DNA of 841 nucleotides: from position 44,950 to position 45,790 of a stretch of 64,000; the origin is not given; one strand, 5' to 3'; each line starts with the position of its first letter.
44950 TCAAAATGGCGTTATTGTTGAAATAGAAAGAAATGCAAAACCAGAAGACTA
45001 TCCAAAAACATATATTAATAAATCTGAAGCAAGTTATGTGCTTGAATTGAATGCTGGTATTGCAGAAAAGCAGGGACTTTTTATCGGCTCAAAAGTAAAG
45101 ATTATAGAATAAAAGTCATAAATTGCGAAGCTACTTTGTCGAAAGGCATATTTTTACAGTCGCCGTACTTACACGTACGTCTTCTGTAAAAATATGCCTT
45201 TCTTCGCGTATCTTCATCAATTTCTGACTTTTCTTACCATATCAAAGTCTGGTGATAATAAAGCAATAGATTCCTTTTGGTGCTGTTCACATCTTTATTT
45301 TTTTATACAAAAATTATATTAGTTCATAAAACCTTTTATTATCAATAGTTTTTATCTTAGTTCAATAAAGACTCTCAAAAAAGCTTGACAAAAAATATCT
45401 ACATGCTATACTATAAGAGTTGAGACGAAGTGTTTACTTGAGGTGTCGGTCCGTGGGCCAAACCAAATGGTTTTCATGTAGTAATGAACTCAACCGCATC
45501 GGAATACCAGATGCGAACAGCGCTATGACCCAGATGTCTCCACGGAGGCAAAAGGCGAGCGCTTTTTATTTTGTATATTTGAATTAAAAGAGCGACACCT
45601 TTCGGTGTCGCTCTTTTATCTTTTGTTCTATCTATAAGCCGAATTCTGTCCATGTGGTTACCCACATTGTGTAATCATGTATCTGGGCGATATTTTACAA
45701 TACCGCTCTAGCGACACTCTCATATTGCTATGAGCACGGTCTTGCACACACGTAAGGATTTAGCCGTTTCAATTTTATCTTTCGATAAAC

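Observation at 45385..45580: Unassigned small RNA with near-consensus promoter and terminator next to rnpB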

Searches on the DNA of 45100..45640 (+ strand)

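Call 4: search_rna_families(source=window, start=45100, end=45640, threshold=evalue, max_evalue=10, show_alignments=5)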
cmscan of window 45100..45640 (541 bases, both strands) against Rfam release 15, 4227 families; matches with E-value up to 10: 18.
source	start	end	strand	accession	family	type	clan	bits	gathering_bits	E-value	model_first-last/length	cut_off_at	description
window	45564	45623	+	RF02551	DapZ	Cis-reg;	-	24.4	56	0.05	23-78/78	no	ABC transporter regulator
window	45546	45625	+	RF00558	L20_leader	Cis-reg; leader;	-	23.8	58.7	0.021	1-127/127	no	Ribosomal protein L20 leader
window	45545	45620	+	RF02397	sau-5971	Gene; sRNA;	-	23.5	90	0.073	1-96/96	no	Staphylococcus sRNA sau-5971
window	45551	45634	+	RF02621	BSnc120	Gene; sRNA;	-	22.6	114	0.012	1-88/88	no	Brucella sRNA 120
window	45584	45622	+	RF04343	Plastid-psbA-2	Cis-reg;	CL00153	22.5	55.8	0.081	1-59/60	no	Plastid-psbA-2 3UTR RNA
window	45589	45626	-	RF02844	RefA9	Gene; antisense;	-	19.8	49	1.6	21-64/64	no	Enterococcus sRNA A9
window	45125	45217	+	RF04144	MIR9783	Gene; miRNA;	-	19.5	100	0.39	1-95/95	no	MIR9783 microRNA precursor family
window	45488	45626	-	RF01808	MicX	Gene; sRNA;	-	18.3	75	0.11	1-194/194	no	MicX Vibrio cholerae sRNA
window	45587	45617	-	RF02503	Atu_C9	Gene; sRNA;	-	17.7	40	0.016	162-192/192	no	Rhizobiales sRNA Atu_C9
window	45561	45596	+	RF04072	mir-7386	Gene; miRNA;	-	17.5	44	1.5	12-46/59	no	mir-7386 microRNA precursor family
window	45577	45640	+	RF01808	MicX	Gene; sRNA;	-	17.4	75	0.18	1-66/194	3'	MicX Vibrio cholerae sRNA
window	45368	45453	-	RF00611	SNORD111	Gene; snRNA; snoRNA; CD-box;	-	17.1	46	3.9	1-89/89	no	Small nucleolar RNA SNORD111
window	45144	45201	+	RF04127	MIR8007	Gene; miRNA;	-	16.6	195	1.1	1-226/226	no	MIR8007 microRNA precursor family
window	45141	45203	+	RF00765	mir-337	Gene; miRNA;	-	15.9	80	1.6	23-80/93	no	mir-337 microRNA precursor family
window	45549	45616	-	RF02397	sau-5971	Gene; sRNA;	-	15.1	90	5.3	1-96/96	no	Staphylococcus sRNA sau-5971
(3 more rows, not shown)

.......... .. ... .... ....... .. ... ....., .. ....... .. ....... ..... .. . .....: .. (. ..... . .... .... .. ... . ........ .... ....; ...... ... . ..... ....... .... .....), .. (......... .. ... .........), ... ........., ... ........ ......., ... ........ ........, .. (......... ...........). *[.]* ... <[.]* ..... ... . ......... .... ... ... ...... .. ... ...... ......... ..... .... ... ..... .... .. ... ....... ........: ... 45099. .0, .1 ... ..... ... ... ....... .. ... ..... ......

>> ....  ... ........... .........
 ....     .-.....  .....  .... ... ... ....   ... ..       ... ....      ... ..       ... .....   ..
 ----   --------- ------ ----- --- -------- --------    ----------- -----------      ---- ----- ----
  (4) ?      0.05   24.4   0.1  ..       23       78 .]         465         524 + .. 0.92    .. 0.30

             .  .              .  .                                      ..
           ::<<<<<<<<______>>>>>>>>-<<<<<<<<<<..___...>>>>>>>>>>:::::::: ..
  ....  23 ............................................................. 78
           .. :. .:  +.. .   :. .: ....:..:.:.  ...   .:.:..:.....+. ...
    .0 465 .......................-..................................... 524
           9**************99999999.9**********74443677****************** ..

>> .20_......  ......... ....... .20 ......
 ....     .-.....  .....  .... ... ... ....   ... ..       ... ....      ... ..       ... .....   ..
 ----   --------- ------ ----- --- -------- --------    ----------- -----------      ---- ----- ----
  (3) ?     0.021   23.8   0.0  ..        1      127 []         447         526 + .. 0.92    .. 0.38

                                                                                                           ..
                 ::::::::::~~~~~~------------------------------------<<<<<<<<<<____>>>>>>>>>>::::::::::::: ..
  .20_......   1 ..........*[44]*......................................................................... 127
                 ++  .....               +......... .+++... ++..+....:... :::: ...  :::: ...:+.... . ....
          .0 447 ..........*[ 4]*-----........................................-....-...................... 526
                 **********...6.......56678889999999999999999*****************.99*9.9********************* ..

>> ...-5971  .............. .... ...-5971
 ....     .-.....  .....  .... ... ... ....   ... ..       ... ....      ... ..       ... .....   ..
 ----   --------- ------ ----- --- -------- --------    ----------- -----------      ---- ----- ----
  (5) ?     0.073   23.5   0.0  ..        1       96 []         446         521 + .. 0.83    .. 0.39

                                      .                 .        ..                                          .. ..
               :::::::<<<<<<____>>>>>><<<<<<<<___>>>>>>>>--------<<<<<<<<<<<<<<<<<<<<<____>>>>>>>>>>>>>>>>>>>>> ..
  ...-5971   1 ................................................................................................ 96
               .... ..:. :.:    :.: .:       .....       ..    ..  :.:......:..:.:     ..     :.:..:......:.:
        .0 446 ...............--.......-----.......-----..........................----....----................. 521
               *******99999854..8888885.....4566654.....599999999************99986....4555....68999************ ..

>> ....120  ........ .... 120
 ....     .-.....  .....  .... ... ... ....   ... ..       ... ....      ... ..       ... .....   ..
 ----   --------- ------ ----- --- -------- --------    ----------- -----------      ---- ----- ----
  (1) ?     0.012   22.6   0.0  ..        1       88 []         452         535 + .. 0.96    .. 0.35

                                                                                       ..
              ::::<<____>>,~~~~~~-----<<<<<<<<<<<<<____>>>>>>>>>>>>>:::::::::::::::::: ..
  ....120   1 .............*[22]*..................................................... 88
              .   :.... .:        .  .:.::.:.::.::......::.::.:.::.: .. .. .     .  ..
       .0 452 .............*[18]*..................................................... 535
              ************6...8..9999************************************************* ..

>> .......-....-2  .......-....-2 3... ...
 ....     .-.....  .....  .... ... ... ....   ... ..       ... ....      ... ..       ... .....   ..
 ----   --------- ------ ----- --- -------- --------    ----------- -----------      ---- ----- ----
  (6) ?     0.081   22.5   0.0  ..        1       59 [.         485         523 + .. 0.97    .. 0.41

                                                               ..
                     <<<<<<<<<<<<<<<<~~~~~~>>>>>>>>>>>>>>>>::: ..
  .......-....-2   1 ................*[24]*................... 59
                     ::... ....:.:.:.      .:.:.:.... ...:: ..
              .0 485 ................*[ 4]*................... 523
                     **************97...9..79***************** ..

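Call 31: search_dna_similar(query=window:45267-45626:+, collection=phages, mode=distant, max_evalue=1)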
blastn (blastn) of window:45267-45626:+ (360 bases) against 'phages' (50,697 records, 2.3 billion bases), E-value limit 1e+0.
Records with a match: 22; places in all: 22; records where one place covers at least 80% of the query: 0.
Best place of each record, by identity: 90-95% 14; 80-90% 8.
By first word of the organism name: Clostridium 19; Clostridioides 2; Bacteriophage 1.
By host as written in the record: Clostridium difficile 14; - 3; Clostridioides difficile 2; Escherichia coli 1; Clostridium difficile AIU 1; Clostridioides difficile TW69 1.
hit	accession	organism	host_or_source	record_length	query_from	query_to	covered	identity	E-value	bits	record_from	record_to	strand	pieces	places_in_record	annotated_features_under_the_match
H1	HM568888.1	Clostridium phage phiCD38-2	Clostridium difficile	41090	59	92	9%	91.4%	8e-3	47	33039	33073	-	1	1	putative DNAse/helicase protein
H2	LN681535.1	Clostridium phage phiCD111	Clostridium difficile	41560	59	92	9%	91.4%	8e-3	47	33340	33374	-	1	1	putative DNAse/helicase protein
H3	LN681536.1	Clostridium phage phiCD146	Clostridium difficile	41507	59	92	9%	91.4%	8e-3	47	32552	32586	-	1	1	putative DNAse/helicase protein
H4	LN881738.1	Clostridium phage slur17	Escherichia coli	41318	59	92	9%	91.4%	8e-3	47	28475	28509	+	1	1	Type III restriction enzyme, res subunit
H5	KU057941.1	Clostridium phage CDSH1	Clostridium difficile AIU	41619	59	92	9%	91.4%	8e-3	47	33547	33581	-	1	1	DNAse/helicase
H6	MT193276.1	Clostridioides phage JD033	Clostridioides difficile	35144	59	92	9%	91.4%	8e-3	47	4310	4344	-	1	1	putative DNAse/helicase protein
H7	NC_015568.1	Clostridium phage phiCD38-2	Clostridium difficile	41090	59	92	9%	91.4%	8e-3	47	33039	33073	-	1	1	DEAD/DEAH box helicase family protein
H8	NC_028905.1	Clostridium phage phiCD111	Clostridium difficile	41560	59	92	9%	91.4%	8e-3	47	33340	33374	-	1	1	DEAD/DEAH box helicase family protein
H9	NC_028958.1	Clostridium phage phiCD146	Clostridium difficile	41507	59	92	9%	91.4%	8e-3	47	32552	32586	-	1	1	DEAD/DEAH box helicase family protein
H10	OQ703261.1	Clostridioides phage AR1075-1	Clostridioides difficile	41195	59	92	9%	91.4%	8e-3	47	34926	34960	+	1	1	hypothetical protein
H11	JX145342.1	Clostridium phage phiMMP04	Clostridium difficile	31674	59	92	9%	88.6%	1e-1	43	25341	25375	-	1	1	DNase / helicase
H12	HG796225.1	Clostridium phage phiCDHM13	Clostridium difficile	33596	59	92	9%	88.6%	1e-1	43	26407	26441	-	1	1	phiCDHM13_gp34: putative DNase/helicase protein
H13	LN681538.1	Clostridium phage phiCD481-1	Clostridium difficile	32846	59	92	9%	88.6%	1e-1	43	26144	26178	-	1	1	putative DNAse/helicase protein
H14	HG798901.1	Clostridium phage phiCDHM11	-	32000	59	92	9%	88.6%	1e-1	43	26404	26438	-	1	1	phiCDHM11_gp35: putative typeIII restriction enzyme protein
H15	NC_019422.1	Clostridium phage phiMMP04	Clostridium difficile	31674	59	92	9%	88.6%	1e-1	43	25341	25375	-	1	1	DEAD/DEAH box helicase family protein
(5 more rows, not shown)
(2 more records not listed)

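Call 32: search_dna_similar(query=window:45267-45626:+, collection=plasmids, mode=distant, max_evalue=1)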
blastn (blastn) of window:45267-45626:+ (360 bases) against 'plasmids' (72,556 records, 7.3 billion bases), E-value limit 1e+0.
Records with a match: 25; places in all: 37; records where one place covers at least 80% of the query: 0.
Best place of each record, by identity: 90-95% 17; 80-90% 6; 60-80% 2.
By first word of the organism name: Clostridioides 20; Clostridium 2; Proteus 1; Bacillus 1; Borreliella 1.
By predicted mobility (MOB-suite, as given by PLSDB): non-mobilizable 23; mobilizable 2.
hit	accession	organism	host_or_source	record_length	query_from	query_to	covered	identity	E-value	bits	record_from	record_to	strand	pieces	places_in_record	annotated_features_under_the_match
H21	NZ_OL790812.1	Proteus mirabilis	-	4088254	28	89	17%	76.8%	3e-2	46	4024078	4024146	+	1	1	none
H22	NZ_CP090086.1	Bacillus cereus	cell culture,Contaminated soil sample ...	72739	34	86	15%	77.4%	3e-1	43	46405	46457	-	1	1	AimR family lysis-lysogeny pheromone receptor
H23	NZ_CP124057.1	Borreliella kurtenbachii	Bacterial isolate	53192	28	72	13%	84.4%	3e-1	44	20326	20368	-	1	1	none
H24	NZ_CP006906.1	Clostridium baratii str. Sullivan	Isolate microbial culture,Stool (adult)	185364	63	101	11%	85.0%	3e-1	43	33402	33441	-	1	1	hypothetical protein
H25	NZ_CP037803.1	Clostridioides difficile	Homo sapiens,feces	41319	59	92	9%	91.4%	3e-2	47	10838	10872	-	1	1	DEAD/DEAH box helicase family protein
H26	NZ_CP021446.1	Clostridioides difficile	cell culture,sewage plant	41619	59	92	9%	91.4%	3e-2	47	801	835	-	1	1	none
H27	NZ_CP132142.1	Clostridioides difficile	whole organism,biogas fermenter sludge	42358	59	92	9%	88.6%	3e-1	43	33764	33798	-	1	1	hypothetical protein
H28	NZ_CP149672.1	Clostridioides difficile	Dog,single cell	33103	59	92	9%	88.6%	3e-1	43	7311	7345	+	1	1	DEAD/DEAH box helicase family protein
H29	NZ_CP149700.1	Clostridioides difficile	Dog,single cell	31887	59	92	9%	88.6%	3e-1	43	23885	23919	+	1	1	DEAD/DEAH box helicase family protein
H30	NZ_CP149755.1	Clostridioides difficile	Homo sapiens,single cell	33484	59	92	9%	88.6%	3e-1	43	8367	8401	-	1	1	DEAD/DEAH box helicase family protein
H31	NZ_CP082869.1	Clostridioides difficile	-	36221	59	87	8%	93.1%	9e-2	45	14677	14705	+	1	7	hypothetical protein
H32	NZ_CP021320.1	Clostridioides difficile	Homo sapiens,cell culture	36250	59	87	8%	93.1%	9e-2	45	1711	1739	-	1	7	none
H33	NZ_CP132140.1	Clostridioides difficile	whole organism,horse faeces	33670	59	87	8%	93.1%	9e-2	45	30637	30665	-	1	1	DEAD/DEAH box helicase family protein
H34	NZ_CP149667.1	Clostridioides difficile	Dog,single cell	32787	59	87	8%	93.1%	9e-2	45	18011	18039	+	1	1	DEAD/DEAH box helicase family protein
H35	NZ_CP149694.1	Clostridioides difficile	Dog,single cell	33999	59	87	8%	93.1%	9e-2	45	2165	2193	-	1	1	DEAD/DEAH box helicase family protein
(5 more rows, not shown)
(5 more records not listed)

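Call 65: build_rna_model(alignment_id=A4)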
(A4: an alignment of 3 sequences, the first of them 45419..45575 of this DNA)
Model R1 built from alignment A4 (3 sequences, 157 columns); structure: RNAalifold consensus.
model positions 157; base pairs 49; branch points 6; effective number of sequences 0.62; information 0.59 bits per position. Calibrated on 0.2 Mb of random sequence (short: E-values are rough).
structure used (alignment columns):
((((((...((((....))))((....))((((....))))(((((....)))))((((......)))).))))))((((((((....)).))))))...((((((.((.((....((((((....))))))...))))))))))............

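Call 66: search_with_rna_model(model_id=R1, sources=[window, L001, L002, L003, L004, L005, L006, L007, L008, L009, L010, L011, L012, L013, L014, L015, L016, L017, L018, L019, L024, L027, L036, L042], max_evalue=10)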
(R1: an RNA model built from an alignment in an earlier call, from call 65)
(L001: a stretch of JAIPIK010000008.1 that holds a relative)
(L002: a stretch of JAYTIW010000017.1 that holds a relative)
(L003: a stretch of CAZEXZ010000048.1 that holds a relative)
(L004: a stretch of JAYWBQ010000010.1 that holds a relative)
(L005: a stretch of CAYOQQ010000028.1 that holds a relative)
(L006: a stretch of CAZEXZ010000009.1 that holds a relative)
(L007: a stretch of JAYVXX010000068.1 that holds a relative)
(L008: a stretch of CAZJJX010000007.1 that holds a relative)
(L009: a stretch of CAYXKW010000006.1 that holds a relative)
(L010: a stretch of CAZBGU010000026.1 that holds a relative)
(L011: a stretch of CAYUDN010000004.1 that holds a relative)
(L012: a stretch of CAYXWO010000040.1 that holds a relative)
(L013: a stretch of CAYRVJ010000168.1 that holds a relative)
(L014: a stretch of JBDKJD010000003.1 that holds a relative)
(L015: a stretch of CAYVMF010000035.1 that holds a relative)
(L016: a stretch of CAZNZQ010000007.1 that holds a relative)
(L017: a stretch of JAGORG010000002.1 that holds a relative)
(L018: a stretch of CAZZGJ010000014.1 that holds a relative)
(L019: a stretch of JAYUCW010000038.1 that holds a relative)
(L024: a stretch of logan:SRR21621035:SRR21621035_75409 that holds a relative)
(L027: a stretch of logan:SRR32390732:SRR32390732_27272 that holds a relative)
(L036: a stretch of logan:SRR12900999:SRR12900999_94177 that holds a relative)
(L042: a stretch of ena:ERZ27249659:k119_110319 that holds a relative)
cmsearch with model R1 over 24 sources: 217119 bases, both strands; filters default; matches with E-value up to 10: 2.
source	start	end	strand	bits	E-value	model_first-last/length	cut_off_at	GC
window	45419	45575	+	200.4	4.4e-57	1-157/157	no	0.48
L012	5438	5456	+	6.1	6.7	117-135/157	no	0.42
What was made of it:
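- A covariance model of it finds nothing in 217 kb of related loci (call 66).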
